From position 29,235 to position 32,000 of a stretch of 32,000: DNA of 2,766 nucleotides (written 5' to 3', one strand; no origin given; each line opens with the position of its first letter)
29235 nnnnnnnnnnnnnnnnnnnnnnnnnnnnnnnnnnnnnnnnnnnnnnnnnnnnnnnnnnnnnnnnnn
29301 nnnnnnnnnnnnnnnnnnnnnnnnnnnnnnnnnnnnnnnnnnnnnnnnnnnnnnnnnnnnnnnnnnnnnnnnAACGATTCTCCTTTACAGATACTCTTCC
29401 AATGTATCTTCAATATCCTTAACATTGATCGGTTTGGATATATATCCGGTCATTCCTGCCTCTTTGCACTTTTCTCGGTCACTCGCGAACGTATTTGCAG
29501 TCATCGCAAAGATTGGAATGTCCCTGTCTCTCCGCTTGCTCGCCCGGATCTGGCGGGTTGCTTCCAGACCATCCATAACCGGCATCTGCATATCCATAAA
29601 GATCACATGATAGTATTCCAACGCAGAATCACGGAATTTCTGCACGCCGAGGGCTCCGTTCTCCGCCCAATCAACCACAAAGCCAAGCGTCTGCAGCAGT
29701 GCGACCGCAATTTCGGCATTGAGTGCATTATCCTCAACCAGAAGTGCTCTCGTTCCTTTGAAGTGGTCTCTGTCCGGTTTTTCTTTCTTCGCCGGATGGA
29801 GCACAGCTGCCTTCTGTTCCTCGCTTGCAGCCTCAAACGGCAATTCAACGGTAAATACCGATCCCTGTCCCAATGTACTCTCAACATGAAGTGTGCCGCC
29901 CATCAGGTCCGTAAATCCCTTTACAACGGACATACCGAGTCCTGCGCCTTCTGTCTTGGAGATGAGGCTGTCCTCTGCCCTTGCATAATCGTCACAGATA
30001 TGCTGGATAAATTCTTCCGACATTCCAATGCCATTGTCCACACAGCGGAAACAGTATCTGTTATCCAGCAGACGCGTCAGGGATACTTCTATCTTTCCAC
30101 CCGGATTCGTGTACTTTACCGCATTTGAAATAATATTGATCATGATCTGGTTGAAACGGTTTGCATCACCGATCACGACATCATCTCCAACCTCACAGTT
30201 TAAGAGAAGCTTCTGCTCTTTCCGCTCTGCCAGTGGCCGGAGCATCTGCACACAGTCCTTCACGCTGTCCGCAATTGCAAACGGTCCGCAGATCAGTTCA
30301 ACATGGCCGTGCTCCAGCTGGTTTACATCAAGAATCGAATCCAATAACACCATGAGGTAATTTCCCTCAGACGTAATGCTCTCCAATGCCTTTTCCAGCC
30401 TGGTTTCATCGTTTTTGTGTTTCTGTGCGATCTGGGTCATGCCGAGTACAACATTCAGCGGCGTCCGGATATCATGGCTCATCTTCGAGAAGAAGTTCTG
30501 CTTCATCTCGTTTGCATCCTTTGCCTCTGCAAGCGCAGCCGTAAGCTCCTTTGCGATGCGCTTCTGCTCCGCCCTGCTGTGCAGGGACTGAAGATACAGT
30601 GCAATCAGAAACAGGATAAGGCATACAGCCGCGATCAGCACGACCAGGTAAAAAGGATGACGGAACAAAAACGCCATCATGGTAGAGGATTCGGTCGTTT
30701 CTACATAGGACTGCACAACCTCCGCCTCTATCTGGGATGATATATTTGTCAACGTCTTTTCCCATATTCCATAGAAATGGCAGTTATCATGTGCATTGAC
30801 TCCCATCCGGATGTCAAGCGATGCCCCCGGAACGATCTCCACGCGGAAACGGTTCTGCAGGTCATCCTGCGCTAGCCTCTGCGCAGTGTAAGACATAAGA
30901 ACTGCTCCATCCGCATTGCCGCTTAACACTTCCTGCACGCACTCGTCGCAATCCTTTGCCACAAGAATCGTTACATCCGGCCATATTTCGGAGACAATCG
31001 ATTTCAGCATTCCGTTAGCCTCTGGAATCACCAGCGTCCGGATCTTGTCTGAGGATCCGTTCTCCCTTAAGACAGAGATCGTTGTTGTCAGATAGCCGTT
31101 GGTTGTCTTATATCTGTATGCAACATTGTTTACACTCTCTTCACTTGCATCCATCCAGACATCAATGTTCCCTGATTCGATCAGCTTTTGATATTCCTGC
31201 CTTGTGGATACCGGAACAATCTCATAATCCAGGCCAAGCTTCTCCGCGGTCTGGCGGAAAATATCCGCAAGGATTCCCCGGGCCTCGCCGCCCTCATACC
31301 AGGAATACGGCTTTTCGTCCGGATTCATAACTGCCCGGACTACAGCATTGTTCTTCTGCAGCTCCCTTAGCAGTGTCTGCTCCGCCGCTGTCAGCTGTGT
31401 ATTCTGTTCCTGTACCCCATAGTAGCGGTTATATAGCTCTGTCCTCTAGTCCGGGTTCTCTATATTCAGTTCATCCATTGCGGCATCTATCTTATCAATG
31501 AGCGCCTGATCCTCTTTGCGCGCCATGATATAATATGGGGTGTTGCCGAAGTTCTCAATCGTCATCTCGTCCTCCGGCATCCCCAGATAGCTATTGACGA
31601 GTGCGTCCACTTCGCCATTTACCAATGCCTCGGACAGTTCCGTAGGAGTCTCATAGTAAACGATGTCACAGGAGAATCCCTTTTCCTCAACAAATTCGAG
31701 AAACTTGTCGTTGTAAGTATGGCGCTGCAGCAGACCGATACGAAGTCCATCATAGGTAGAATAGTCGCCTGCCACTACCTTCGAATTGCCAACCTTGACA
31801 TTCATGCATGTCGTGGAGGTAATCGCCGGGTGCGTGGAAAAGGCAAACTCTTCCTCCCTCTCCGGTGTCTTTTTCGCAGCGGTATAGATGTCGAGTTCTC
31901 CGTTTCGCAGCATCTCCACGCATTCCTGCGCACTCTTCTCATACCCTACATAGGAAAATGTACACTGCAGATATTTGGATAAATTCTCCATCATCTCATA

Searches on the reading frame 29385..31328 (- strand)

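Call 78: search_protein_families(library=pfam, proteins=[window:29385-31328:-], max_evalue=0.00001)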
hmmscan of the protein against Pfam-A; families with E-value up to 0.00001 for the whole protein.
window:29385-31328:- (647 aa): 4 families
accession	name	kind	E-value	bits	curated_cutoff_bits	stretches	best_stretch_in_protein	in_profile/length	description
PF02518.31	HATPase_c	-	5.5e-26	91.6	26.4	1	387-499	1-110/111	Histidine kinase-, DNA gyrase B-, and HSP90-like ATPase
PF00072.30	Response_reg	-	1.4e-23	83.6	30.2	1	529-643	2-110/111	Response regulator receiver domain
PF00512.31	HisKA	-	3.6e-14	53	26.9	1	275-341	1-66/66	His Kinase A (phospho-acceptor) domain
PF00497.25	SBP_bac_3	-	4.7e-09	36.5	26.4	1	2-277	6-124/132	Bacterial extracellular solute-binding proteins, family 3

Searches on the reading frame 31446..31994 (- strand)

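Call 78: search_protein_families(library=pfam, proteins=[window:31446-31994:-], max_evalue=0.00001)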
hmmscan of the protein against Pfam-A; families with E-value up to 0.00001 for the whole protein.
window:31446-31994:- (182 aa): 1 family
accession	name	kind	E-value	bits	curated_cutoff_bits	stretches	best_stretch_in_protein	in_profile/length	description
PF00497.25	SBP_bac_3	-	9.4e-10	38.8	26.4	1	2-177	29-117/132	Bacterial extracellular solute-binding proteins, family 3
